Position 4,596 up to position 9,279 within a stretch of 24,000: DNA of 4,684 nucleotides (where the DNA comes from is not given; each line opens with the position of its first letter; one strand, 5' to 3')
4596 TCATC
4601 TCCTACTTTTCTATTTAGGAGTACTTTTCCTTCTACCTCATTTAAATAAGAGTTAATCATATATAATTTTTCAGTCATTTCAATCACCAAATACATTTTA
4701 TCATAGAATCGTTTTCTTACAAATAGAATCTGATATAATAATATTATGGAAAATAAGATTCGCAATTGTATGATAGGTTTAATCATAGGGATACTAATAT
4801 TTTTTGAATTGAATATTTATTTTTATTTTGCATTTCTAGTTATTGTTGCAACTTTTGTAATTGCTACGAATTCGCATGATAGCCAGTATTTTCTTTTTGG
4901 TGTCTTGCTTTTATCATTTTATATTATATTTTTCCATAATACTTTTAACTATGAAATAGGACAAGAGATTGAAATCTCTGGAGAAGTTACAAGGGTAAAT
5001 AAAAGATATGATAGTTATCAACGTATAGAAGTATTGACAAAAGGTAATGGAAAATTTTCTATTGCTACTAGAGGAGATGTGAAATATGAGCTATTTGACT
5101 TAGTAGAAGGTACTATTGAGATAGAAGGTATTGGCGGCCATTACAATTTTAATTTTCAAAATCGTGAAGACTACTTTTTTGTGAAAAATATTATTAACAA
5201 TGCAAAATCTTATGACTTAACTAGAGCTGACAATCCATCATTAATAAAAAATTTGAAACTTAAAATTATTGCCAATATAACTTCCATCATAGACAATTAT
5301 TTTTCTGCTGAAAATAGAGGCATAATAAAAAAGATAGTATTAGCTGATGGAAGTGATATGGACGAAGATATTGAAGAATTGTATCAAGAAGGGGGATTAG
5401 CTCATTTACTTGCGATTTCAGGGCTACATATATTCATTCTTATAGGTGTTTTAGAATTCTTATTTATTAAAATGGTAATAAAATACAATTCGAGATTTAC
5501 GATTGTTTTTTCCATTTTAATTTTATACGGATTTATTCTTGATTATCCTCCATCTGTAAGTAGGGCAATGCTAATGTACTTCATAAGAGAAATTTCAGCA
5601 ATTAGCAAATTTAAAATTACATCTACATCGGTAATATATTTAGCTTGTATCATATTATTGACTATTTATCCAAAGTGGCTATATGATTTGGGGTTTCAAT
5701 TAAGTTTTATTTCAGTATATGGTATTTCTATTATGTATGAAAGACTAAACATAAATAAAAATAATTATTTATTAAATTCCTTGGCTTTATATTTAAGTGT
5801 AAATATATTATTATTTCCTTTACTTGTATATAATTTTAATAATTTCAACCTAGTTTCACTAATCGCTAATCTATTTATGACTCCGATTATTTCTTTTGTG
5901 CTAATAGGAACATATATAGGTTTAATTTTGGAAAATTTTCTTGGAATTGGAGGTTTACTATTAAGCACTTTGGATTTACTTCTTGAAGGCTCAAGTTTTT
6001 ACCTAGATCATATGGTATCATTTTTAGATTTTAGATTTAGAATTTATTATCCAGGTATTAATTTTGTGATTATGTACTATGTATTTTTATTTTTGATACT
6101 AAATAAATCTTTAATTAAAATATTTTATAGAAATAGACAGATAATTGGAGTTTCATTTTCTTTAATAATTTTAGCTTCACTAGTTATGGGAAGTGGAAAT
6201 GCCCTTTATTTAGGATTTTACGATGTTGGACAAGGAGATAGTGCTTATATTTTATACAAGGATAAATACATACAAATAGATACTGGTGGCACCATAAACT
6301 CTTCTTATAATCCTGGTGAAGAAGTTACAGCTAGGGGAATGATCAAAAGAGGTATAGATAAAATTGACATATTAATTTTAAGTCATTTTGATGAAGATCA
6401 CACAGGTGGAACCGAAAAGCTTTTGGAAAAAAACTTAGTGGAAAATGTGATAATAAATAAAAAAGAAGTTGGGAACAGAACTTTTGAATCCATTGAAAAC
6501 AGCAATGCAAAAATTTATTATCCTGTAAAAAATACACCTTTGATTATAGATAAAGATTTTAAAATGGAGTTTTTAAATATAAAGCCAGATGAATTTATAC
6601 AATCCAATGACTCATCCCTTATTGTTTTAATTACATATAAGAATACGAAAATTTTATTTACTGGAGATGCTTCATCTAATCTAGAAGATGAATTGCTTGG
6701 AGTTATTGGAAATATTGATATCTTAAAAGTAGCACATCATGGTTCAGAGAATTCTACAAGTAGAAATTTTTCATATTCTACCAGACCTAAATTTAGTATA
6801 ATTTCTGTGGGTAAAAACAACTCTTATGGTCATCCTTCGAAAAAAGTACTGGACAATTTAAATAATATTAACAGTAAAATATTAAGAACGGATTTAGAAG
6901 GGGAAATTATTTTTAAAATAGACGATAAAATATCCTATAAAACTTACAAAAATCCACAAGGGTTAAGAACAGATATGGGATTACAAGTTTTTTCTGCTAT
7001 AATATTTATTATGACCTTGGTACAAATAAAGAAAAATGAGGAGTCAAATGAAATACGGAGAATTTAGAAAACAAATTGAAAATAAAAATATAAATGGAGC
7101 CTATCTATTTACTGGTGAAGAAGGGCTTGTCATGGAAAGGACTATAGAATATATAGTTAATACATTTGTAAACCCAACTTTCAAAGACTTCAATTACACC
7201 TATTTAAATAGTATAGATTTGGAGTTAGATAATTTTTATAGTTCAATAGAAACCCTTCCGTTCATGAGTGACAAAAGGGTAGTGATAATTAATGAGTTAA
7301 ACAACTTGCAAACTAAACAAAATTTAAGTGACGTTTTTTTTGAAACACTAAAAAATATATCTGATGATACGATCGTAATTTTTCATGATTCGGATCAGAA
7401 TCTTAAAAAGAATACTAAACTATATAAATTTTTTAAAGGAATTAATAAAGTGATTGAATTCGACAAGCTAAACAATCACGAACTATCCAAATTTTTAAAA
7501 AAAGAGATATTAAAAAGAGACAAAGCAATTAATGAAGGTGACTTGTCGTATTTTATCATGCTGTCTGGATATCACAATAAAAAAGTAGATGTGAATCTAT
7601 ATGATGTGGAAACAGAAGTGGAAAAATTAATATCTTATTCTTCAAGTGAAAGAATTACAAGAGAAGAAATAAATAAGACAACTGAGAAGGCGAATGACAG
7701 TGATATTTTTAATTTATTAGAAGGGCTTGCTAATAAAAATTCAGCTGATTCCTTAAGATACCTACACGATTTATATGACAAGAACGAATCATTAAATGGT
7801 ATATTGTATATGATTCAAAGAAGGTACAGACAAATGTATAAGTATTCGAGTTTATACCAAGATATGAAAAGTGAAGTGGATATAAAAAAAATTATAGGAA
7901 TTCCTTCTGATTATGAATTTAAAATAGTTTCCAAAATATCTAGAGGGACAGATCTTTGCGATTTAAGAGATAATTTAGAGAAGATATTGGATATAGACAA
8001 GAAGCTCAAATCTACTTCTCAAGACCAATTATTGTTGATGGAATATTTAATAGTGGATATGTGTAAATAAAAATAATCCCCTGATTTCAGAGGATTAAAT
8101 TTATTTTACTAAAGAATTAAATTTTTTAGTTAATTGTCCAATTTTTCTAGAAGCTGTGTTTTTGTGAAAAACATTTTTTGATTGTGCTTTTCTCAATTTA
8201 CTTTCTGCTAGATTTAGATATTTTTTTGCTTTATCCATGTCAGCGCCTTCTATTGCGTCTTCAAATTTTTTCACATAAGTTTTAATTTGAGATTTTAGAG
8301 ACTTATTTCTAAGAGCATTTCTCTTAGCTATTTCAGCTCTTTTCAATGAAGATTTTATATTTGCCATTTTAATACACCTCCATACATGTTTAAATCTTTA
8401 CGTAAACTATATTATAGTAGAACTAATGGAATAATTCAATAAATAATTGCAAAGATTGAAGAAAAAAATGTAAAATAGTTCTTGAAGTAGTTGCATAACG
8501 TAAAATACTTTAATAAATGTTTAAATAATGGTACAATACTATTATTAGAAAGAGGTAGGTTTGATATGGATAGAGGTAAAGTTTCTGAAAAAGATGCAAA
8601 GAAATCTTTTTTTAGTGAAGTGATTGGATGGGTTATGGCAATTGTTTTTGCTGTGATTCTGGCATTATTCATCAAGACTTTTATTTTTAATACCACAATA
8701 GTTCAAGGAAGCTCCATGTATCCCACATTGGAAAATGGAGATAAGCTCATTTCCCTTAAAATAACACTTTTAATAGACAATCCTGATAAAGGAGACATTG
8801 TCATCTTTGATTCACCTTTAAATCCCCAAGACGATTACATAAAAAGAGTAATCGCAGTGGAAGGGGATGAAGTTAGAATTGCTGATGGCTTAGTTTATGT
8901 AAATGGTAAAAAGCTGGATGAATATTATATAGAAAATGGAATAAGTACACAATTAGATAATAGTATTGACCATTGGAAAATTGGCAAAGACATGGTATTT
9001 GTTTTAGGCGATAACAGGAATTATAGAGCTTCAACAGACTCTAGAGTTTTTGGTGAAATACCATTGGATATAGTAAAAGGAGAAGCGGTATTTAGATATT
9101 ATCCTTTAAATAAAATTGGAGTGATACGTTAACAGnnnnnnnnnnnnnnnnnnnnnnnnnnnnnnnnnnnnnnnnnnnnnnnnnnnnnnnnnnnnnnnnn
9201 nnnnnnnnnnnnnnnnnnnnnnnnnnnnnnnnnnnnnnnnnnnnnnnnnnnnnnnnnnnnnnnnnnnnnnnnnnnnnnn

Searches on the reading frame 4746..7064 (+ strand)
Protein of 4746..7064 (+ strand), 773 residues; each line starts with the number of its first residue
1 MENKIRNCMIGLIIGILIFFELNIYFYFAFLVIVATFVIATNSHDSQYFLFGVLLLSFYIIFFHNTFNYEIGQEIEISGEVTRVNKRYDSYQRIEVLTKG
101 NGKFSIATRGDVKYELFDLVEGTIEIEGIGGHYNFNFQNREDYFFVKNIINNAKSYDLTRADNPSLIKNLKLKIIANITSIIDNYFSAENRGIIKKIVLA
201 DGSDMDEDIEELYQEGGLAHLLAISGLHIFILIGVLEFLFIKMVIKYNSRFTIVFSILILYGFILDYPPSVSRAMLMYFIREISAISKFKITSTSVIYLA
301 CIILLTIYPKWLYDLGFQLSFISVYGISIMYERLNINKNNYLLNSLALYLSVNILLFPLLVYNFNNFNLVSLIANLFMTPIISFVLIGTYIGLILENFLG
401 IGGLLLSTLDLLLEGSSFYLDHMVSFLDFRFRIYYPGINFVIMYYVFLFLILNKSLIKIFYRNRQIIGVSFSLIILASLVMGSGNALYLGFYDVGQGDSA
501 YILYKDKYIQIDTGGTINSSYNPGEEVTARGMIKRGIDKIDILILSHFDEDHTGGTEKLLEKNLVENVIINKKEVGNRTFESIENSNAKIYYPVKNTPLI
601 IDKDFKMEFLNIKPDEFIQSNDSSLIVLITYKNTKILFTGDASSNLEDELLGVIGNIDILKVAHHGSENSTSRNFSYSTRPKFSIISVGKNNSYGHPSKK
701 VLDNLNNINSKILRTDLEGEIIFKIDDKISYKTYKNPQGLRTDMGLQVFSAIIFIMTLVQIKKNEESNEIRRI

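Call 25: search_protein_families(library=pfam, proteins=[window:4746-7064:+], max_evalue=0.00001)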
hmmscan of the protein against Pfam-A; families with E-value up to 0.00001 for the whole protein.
window:4746-7064:+ (773 aa): 2 families
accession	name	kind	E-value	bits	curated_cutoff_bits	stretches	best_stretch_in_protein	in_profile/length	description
PF03772.21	Competence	-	1.2e-45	156.4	23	1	198-452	2-264/270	Competence protein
PF00753.33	Lactamase_B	-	1.5e-13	51.6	22.7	1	494-689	3-195/196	Metallo-beta-lactamase superfamily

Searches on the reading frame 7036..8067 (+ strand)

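Call 25: search_protein_families(library=pfam, proteins=[window:7036-8067:+], max_evalue=0.00001)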
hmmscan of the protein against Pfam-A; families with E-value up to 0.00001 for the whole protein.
window:7036-8067:+ (344 aa): 2 families
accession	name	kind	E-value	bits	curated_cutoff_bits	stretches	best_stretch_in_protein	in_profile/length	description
PF06144.19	DNA_pol3_delta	-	2.2e-19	70.1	21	1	23-141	1-122/124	DNA polymerase III, delta subunit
PF21694.2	DNA_pol3_delta_C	-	4e-18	66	27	1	222-341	2-120/121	DNA polymerase III delta subunit, C-terminal domain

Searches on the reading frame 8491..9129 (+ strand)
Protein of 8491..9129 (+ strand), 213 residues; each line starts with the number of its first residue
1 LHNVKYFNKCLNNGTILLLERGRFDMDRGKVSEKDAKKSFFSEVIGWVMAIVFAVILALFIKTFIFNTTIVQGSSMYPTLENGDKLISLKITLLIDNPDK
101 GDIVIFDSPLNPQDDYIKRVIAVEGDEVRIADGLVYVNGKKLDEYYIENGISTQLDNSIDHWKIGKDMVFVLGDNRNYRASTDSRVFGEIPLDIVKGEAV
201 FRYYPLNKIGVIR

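Call 25: search_protein_families(library=pfam, proteins=[window:8491-9129:+], max_evalue=0.00001)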
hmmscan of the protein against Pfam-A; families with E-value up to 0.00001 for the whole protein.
window:8491-9129:+ (213 aa): 1 family
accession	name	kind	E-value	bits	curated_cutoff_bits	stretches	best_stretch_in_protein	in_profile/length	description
PF10502.14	Peptidase_S26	-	1.2e-43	149.4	22.9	1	45-204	2-168/168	Signal peptidase, peptidase S26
